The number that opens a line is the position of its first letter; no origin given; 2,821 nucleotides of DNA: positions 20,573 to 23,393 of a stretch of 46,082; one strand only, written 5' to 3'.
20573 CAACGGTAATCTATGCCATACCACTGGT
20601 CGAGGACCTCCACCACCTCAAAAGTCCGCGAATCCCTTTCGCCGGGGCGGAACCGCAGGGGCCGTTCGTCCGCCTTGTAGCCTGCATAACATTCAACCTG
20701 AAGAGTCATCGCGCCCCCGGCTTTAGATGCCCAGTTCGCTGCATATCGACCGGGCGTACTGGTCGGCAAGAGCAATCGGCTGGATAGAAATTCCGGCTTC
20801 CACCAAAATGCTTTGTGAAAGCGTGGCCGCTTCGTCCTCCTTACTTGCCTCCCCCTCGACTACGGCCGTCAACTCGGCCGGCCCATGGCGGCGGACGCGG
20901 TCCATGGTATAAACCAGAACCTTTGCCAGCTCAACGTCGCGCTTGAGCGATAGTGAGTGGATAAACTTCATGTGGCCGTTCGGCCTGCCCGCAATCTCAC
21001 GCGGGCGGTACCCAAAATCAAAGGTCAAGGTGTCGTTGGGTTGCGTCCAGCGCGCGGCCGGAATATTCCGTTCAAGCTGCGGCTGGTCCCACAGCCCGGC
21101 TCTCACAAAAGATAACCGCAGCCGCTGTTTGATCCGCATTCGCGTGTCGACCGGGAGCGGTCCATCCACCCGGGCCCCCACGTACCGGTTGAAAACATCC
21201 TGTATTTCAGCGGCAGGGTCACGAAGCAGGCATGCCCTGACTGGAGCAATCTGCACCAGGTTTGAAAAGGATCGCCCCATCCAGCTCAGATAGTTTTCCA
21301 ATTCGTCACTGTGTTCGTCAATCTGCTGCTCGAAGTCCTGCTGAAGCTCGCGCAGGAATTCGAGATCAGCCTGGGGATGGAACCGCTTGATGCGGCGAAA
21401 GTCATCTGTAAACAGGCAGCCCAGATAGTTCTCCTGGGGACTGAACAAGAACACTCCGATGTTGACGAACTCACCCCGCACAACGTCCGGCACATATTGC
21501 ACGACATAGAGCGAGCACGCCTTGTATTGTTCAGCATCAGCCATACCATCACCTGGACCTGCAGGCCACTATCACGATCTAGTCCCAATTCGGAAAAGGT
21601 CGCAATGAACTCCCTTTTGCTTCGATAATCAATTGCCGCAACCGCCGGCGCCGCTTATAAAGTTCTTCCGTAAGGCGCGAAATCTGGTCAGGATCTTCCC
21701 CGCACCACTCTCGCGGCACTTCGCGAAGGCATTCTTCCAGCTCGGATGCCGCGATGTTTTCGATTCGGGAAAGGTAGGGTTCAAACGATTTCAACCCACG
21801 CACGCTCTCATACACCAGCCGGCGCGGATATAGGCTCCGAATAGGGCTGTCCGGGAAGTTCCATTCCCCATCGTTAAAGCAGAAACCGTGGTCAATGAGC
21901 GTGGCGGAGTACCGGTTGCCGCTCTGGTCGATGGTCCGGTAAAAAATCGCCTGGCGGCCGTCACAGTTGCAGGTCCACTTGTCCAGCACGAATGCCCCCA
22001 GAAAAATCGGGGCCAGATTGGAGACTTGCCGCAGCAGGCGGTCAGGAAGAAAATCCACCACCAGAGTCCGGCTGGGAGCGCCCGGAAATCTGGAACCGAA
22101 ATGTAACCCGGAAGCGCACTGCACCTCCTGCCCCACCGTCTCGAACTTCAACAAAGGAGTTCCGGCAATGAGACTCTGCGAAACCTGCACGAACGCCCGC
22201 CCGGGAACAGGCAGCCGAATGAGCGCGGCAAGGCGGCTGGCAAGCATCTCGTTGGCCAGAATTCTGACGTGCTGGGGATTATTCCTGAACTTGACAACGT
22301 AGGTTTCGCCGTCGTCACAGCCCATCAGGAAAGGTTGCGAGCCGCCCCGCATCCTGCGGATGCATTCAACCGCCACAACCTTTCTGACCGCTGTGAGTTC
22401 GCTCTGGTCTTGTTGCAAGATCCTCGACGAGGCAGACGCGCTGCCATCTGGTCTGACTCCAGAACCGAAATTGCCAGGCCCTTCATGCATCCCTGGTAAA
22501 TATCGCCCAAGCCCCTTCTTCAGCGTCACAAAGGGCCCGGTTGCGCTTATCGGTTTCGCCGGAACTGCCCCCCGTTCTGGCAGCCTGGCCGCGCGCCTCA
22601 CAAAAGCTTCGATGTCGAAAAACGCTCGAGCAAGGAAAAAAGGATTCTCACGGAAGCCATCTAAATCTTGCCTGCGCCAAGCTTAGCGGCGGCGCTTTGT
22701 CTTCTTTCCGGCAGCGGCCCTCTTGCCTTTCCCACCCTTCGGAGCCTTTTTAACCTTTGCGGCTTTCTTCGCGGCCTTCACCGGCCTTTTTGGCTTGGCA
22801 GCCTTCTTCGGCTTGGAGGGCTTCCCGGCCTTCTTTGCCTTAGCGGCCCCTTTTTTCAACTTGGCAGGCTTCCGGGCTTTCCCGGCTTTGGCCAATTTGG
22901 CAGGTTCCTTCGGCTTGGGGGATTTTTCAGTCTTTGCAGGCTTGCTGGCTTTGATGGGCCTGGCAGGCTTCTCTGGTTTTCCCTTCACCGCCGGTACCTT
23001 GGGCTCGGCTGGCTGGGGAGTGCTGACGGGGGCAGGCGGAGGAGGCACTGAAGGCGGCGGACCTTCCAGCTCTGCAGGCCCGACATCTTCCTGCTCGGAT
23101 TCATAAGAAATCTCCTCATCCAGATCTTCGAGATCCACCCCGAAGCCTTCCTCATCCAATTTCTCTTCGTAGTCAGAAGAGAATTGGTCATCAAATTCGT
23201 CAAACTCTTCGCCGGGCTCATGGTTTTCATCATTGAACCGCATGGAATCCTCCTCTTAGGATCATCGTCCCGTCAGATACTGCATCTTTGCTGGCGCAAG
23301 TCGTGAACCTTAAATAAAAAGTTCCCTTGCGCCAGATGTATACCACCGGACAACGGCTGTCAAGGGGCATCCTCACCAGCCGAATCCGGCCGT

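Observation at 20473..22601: HipA-like kinase / DUF3037 / 78-aa protein cassette: candidate uncharacterised kinase-based toxin-antitoxin or defence-type module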

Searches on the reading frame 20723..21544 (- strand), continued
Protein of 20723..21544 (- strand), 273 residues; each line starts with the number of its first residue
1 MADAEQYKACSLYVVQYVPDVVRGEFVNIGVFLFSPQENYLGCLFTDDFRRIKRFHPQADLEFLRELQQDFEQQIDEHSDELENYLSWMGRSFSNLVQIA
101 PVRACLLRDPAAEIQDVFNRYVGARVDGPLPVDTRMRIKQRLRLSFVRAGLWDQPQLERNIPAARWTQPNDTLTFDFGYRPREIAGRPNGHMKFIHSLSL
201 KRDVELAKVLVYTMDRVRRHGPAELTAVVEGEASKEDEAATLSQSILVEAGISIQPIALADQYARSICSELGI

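Call 70: search_protein_families(library=pfam, proteins=[L022:2661-4295:+, L022:4299-4616:+, L022:4780-5379:+, L022:7949-8407:+, L022:8404-9114:+, L031:1480-2694:-, L031:3824-5263:+, L031:7866-10763:+, L018:2602-5292:-, L018:8292-9527:+], max_evalue=0.001)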
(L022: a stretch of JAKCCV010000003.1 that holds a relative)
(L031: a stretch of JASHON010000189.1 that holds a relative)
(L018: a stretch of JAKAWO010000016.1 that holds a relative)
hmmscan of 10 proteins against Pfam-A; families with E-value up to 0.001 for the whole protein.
L022:2661-4295:+ (544 aa): 11 families
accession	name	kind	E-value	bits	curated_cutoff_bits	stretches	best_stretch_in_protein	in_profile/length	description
PF13177.12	DNA_pol3_delta2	-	1e-46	159.3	27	1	21-176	2-158/161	DNA polymerase III, delta subunit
PF12169.13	DNA_pol3_gamma3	-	5.3e-24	85.1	24.4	1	234-372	3-141/143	DNA polymerase III subunits gamma and tau domain III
PF22608.2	DNAX_ATPase_lid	-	2.5e-18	66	27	1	183-230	2-49/49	DNA polymerase III clamp loader subunit, ATPase lid domain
PF00004.35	AAA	-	3.4e-12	47.4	21.2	1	42-173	2-126/131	ATPase family associated with various cellular activities (AAA)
PF13401.12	AAA_22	-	1.4e-07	32.3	27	1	42-144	9-109/130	AAA domain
PF05496.18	RuvB_N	-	4.9e-06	26.8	27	1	11-73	2-68/159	Holliday junction DNA helicase RuvB P-loop domain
PF13173.12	AAA_14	-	9.6e-06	26.1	27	1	41-170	5-111/129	AAA domain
PF13238.12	AAA_18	-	2.5e-05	25.2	29.4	1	43-126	3-78/128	AAA domain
PF07728.20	AAA_5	-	3.3e-05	24.4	22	1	42-145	3-92/139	AAA domain (dynein-related subfamily)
PF13604.12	AAA_30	-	5.9e-05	23.3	27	1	42-145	22-114/191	AAA domain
PF04851.21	ResIII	-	0.00027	21.3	22.5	0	100-144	114-151/164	Type III restriction enzyme, res subunit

L022:4299-4616:+ (105 aa): 1 family
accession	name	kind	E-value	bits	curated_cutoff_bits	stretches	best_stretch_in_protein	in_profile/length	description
PF02575.21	YbaB_DNA_bd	-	1.8e-26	92.6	25.5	1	12-98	5-91/91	YbaB/EbfC DNA-binding family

L022:4780-5379:+ (199 aa): 7 families
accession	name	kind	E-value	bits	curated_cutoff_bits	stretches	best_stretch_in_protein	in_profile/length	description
PF13662.12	Toprim_4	-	3.5e-24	85.3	25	1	82-172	2-85/85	Toprim domain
PF21176.3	RecR_HhH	-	1.5e-17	63.6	27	1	9-51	2-44/45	RecR, helix-hairpin-helix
PF21175.2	RecR_C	-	7.7e-12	44.8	22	1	174-197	1-24/24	RecR, C-terminal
PF01751.28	Toprim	-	8.8e-11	42.3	23.1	1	83-166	2-85/96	Toprim domain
PF02132.21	RecR_ZnF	-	3.2e-08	33.6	22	1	55-75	1-21/21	RecR, Cys4-zinc finger domain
PF00633.29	HHH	-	3.9e-05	23.7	24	1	12-29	10-27/30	Helix-hairpin-helix motif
PF14520.12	HHH_5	-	0.00018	22.3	27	1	12-34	34-56/57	Helix-hairpin-helix domain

L022:7949-8407:+ (152 aa): 2 families
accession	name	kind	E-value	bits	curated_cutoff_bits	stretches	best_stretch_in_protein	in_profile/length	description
PF01903.22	CbiX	-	1.2e-28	99.9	22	1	34-137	1-104/106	CbiX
PF06180.16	CbiK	-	0.00043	20.1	26.2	1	26-106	141-218/262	Cobalt chelatase (CbiK)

L022:8404-9114:+ (236 aa): 2 families
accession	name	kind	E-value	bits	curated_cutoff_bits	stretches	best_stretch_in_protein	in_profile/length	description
PF00175.26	NAD_binding_1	-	4.9e-28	98.4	22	1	114-217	1-108/109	Oxidoreductase NAD-binding domain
PF00970.30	FAD_binding_6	-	4.6e-09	37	21.1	1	21-102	15-97/99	Oxidoreductase FAD-binding domain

L031:1480-2694:- (404 aa): 2 families
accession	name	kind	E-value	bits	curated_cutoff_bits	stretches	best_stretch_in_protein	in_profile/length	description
PF00926.24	DHBP_synthase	-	5.6e-77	258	26.4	1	8-201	1-191/191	3,4-dihydroxy-2-butanone 4-phosphate synthase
PF00925.25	GTP_cyclohydro2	-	1.2e-70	236.8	23.3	1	211-376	2-165/165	GTP cyclohydrolase II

L031:3824-5263:+ (479 aa): 1 family
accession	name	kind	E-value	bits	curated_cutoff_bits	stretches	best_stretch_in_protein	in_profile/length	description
PF00682.25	HMGL-like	-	3.4e-41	141.8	29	1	99-353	4-244/260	HMGL-like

L031:7866-10763:+ (965 aa): 25 families
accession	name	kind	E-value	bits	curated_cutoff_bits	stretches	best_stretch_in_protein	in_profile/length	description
PF00069.31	Pkinase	-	5.3e-51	174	31.7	1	102-355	1-256/263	Protein kinase domain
PF00515.34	TPR_1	-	2e-39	132.2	27.8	2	754-787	1-34/34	Tetratricopeptide repeat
PF07719.23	TPR_2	-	1.9e-36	121.6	27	3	754-786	1-33/34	Tetratricopeptide repeat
PF07714.23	PK_Tyr_Ser-Thr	-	4.3e-36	125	23.1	1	104-351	3-250/258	Protein tyrosine and serine/threonine kinase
PF13414.12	TPR_11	-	3.3e-30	103.9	26.8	3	659-700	1-42/42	TPR repeat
PF13181.12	TPR_8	-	2.3e-29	99.5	25.7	2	757-786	4-33/34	Tetratricopeptide repeat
PF13428.12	TPR_14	-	3.2e-25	86.5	23.5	0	652-693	1-42/44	Tetratricopeptide repeat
PF14559.12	TPR_19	-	1.8e-21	76.7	25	2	665-717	4-56/68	Tetratricopeptide repeat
PF13431.12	TPR_17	-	2.1e-21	74.8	24.4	0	600-627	2-29/34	Tetratricopeptide repeat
PF13432.12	TPR_16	-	2.3e-15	57.1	32.7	3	726-785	3-62/65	Tetratricopeptide repeat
PF13424.12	TPR_12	-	1.1e-14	54.8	30.1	2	653-715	4-74/77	Tetratricopeptide repeat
PF23914.1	TPR_CcmH_CycH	-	2.1e-12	47.6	42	1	793-890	56-149/158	Cytochrome c-type biogenesis protein H TPR domain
PF13176.12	TPR_7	-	6.3e-12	45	27.9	0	691-716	4-31/36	Tetratricopeptide repeat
PF13174.12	TPR_6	-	2.3e-11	44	26.3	0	726-751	6-31/33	Tetratricopeptide repeat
PF13371.12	TPR_9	-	2.8e-11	43.7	35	2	692-754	1-63/73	Tetratricopeptide repeat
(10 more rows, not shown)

L018:2602-5292:- (896 aa): 18 families
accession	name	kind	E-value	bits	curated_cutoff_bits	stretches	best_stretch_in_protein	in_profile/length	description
PF13428.12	TPR_14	-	4e-33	110.9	23.5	2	168-208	2-42/44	Tetratricopeptide repeat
PF14559.12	TPR_19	-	1.7e-28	99.2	25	2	179-239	3-64/68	Tetratricopeptide repeat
PF07719.23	TPR_2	-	1.3e-19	69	27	0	167-200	1-34/34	Tetratricopeptide repeat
PF13432.12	TPR_16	-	4.1e-18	65.9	32.7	1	9-67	1-58/65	Tetratricopeptide repeat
PF13424.12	TPR_12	-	3.3e-17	62.9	30.1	0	811-875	2-72/77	Tetratricopeptide repeat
PF13181.12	TPR_8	-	4.6e-13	48.6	25.7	0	167-200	1-34/34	Tetratricopeptide repeat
PF13431.12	TPR_17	-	7.7e-13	48.1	24.4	0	27-59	1-33/34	Tetratricopeptide repeat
PF00515.34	TPR_1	-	2.1e-12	46.7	27.8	0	770-797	1-28/34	Tetratricopeptide repeat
PF24575.1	TPR_Slam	-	3.9e-10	40.5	35.2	0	86-155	21-89/104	Surface lipoprotein assembly modifier, N-terminal TPR repeats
PF23914.1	TPR_CcmH_CycH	-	2.1e-09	37.8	42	1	109-179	83-153/158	Cytochrome c-type biogenesis protein H TPR domain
PF13414.12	TPR_11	-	8.6e-09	35.4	26.8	0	768-784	26-42/42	TPR repeat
PF13174.12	TPR_6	-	5.6e-08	33.4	26.3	0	773-798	3-28/33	Tetratricopeptide repeat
PF13176.12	TPR_7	-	7.9e-08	32.2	27.9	0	345-374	2-33/36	Tetratricopeptide repeat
PF25064.1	ARM_TT21_5th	-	2.7e-05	24.9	27.8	0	18-68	14-63/117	TT21 fifth ARM repeats domain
PF10602.15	RPN7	-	5.4e-05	23.4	29.6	0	328-377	22-71/174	26S proteasome subunit RPN7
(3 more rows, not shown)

L018:8292-9527:+ (411 aa): 0 families

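Call 79: search_protein_families(library=pfam, alignment_id=A4, max_evalue=0.01)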
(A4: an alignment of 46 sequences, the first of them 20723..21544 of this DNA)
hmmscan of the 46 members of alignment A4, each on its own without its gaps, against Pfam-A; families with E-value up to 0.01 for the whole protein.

A. member 1, window:20723-21544:- (273 aa): 1 family
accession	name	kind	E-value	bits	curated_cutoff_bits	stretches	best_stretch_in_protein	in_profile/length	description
PF11236.13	DUF3037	-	5.6e-24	85.1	22.6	1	14-122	3-118/118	Protein of unknown function (DUF3037)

B. families by the number of members that match (of 46 scanned): 1 family
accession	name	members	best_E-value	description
PF11236.13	DUF3037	45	5.6e-24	Protein of unknown function (DUF3037)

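Call 82: search_protein_families(library=pfam, alignment_id=A3, max_evalue=1)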
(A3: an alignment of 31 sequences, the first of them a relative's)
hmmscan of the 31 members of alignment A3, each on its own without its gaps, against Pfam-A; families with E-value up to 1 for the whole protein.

A. member 1, L036:3989-4816:+ (275 aa): 2 families
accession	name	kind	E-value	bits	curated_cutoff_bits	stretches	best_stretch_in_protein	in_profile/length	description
PF11236.13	DUF3037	-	7.6e-24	84.6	22.6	1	7-125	1-118/118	Protein of unknown function (DUF3037)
PF20474.3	PHL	-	0.04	14.4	23.7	1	44-133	33-116/155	PHL domain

B. families by the number of members that match (of 31 scanned): 21 families
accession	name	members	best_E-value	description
PF11236.13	DUF3037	31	4.6e-26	Protein of unknown function (DUF3037)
PF21774.3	NagJ_C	4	0.049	Hyaluronidase post-catalytic domain-like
PF18257.6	DsbG_N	2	0.16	Disulfide isomerase DsbG N-terminal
PF19225.6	Spo16_N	1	0.0047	Spo16 protein, N-terminal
PF12529.13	Xylo_C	1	0.011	Xylosyltransferase C terminal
PF01827.32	FTH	1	0.031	FTH domain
PF20474.3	PHL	1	0.04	PHL domain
PF08267.18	Meth_synt_1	1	0.045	Cobalamin-independent synthase, N-terminal domain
PF19051.5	GFO_IDH_MocA_C2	1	0.074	Oxidoreductase family, C-terminal alpha/beta domain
PF12998.12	ING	1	0.075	Inhibitor of growth proteins N-terminal histone-binding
PF23169.1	HalD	1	0.08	Halogenase D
PF21672.2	COMM_HN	1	0.082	COMMD2-7/10, HN domain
PF03288.22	Pox_D5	1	0.11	Poxvirus D5 protein-like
PF01702.25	TGT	1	0.12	Queuine tRNA-ribosyltransferase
PF07449.17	HyaE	1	0.13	Hydrogenase-1 expression protein HyaE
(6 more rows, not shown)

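Call 83: search_protein_families(library=padloc, proteins=[L036:3243-3992:+, L036:3989-4816:+, L037:3213-3962:+, L037:3959-4354:+, L022:6908-7816:+], max_evalue=0.01)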
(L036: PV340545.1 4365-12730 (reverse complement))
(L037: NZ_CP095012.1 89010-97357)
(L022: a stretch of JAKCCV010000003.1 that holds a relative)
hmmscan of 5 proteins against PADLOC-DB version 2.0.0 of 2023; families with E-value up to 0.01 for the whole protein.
L036:3243-3992:+ (249 aa): 2 families
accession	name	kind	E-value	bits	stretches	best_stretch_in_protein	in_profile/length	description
PDLC04766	PDC-M66A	-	6e-15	53.2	1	12-170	11-174/270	-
PDLC00291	PtuA1|PtuA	-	0.0056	13.3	1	106-225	374-489/773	AAA ATPase domain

L036:3989-4816:+ (275 aa): 1 family
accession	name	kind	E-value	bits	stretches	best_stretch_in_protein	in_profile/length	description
PDLC04767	PDC-M66B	-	3.8e-16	57.4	1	7-271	6-271/281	-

L037:3213-3962:+ (249 aa): 1 family
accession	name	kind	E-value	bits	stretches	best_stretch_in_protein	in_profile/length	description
PDLC04766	PDC-M66A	-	2.9e-18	64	1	8-211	26-240/270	-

L037:3959-4354:+ (131 aa): 1 family
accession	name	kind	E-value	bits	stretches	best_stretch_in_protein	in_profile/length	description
PDLC04767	PDC-M66B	-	1.4e-08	32.6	1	11-130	4-128/281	-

L022:6908-7816:+ (302 aa): 1 family
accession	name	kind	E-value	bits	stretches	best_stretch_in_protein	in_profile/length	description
PDLC04767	PDC-M66B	-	7.3e-14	49.9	1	41-114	5-78/281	-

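Call 85: find_related_loci(query=A1, collection=viral_contigs, flank=6000)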
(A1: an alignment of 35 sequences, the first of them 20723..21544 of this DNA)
Query A1 (273 aa) in viral_contigs; peptide patterns used: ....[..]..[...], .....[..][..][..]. (x = any residue, [..] = any of these).
25 stretches matched a pattern, but none encodes a relative of the query by tblastn (E <= 1e-3).

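Call 86: find_related_loci(query=A3, collection=viral_contigs, flank=3000)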
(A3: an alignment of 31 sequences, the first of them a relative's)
Query A3 (275 aa) in viral_contigs; peptide patterns used: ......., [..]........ (x = any residue, [..] = any of these).
139 stretches matched a pattern; 114 encode a relative of the query (tblastn E <= 1e-3); the best 80 are kept; 80 distinct loci.
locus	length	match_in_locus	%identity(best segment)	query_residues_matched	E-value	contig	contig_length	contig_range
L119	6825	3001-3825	100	1-275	0e+0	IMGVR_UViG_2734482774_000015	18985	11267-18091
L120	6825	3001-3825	100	1-275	0e+0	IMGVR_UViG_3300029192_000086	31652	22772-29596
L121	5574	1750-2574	100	1-275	0e+0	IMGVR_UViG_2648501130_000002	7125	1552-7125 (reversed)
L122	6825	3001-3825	100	1-275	0e+0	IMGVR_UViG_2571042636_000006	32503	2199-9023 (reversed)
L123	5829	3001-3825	100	1-275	0e+0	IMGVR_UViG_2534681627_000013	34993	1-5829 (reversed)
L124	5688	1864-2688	100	1-275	0e+0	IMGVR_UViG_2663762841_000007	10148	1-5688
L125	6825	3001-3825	100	1-275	0e+0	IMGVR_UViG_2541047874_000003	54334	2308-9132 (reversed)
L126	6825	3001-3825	100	1-275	0e+0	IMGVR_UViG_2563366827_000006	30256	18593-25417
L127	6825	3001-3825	100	1-275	0e+0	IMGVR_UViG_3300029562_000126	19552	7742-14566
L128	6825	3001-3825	100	1-275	0e+0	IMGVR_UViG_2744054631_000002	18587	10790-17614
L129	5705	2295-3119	100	1-275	0e+0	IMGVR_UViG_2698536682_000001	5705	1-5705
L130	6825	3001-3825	100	1-275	0e+0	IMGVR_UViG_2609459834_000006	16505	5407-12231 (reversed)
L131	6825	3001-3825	100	1-275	0e+0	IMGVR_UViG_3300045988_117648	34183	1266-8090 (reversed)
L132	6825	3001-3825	99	1-275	0e+0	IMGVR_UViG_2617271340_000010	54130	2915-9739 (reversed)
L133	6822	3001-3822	99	1-274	0e+0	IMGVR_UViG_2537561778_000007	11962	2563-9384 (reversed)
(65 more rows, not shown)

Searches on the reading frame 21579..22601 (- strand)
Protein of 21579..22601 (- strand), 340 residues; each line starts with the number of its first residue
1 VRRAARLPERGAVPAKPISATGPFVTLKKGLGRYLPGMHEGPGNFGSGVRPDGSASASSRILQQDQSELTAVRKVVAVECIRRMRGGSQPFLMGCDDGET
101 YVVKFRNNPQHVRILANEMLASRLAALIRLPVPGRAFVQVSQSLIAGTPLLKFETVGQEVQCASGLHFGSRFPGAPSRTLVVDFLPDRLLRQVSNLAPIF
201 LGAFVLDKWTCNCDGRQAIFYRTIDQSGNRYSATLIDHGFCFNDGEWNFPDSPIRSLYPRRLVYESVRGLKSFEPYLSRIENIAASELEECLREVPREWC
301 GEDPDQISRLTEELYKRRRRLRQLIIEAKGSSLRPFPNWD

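Call 3: search_protein_families(library=pfam, proteins=[window:21579-22601:-], max_evalue=1)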
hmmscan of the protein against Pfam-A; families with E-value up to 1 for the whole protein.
window:21579-22601:- (340 aa): 3 families
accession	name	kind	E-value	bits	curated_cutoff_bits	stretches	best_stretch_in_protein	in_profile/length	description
PF20613.4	HipA_2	-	3.3e-15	56.5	27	1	78-322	2-229/240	HipA-like kinase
PF07804.18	HipA_C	-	0.022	14.8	30.5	1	96-141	18-61/213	HipA-like C-terminal domain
PF19178.5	DUF5860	-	0.29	11.6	27.6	1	275-306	115-146/167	Family of unknown function (DUF5860)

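Call 4: search_protein_families(library=ncbifam, proteins=[window:21579-22601:-], max_evalue=1)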
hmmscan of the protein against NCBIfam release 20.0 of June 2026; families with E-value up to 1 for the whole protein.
window:21579-22601:- (340 aa): 0 families

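Call 5: search_protein_families(library=padloc, proteins=[window:21579-22601:-], max_evalue=1)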
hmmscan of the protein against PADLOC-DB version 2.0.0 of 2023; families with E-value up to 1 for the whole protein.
window:21579-22601:- (340 aa): 1 family
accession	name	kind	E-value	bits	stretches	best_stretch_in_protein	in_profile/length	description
PDLC04766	PDC-M66A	-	7.7e-12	43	1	72-321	10-261/270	-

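Call 53: search_protein_families(library=phrogs, proteins=[window:21579-22493:-], max_evalue=0.1)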
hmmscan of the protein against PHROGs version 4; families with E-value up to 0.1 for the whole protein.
window:21579-22493:- (304 aa): 1 family
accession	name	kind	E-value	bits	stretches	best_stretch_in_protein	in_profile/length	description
phrog_3162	-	unknown function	8e-19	69.1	1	49-274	13-226/247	-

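Call 68: search_solved_structures(query=window:21579-22493:-, max_evalue=1)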
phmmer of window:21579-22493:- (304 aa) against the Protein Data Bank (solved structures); distinct sequences matched with E-value up to 1: 10.
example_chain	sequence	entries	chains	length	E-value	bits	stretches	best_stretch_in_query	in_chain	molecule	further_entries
5djf_A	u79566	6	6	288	0.29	13.5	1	124-173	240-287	3'-phosphoadenosine 5'-phosphate phosphatase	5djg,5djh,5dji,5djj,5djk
3pop_A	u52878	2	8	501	0.31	13.4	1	113-148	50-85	GilR oxidase | Putative oxidoreductase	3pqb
5yk3_n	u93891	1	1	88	0.59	12.5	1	2-56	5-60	Ragulator complex protein LAMTOR4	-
5yk3_D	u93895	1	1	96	0.72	12.2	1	2-56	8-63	Ragulator complex protein LAMTOR4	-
5x6u_D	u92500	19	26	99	0.79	12.1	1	2-56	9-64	Ragulator complex protein LAMTOR4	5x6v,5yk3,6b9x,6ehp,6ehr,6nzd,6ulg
6u62_G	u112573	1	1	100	0.81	12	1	2-56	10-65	Ragulator complex protein LAMTOR4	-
5y39_D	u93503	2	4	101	0.83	12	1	2-56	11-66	Ragulator complex protein LAMTOR4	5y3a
5vok_B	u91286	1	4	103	0.87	11.9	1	2-56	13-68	Ragulator complex protein LAMTOR4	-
5yk5_A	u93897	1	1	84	0.98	11.8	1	6-56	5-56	Ragulator complex protein LAMTOR4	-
5y38_B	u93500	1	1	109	1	11.7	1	2-56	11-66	Ragulator complex protein LAMTOR4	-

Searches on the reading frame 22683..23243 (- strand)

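Call 37: search_protein_families(library=pfam, proteins=[window:22683-23243:-], max_evalue=1)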
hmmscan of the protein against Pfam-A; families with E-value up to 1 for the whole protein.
window:22683-23243:- (186 aa): 0 families

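Call 53: search_protein_families(library=phrogs, proteins=[window:22683-23243:-], max_evalue=0.1)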
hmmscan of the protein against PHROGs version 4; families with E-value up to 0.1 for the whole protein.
window:22683-23243:- (186 aa): 1 family
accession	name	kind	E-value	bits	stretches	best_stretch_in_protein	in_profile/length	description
phrog_38087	-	unknown function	1.8e-05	26.1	1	84-183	74-176/191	-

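Call 83: search_protein_families(library=padloc, proteins=[window:22683-23243:-], max_evalue=0.01)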
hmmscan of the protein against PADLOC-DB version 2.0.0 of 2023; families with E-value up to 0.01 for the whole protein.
window:22683-23243:- (186 aa): 0 families
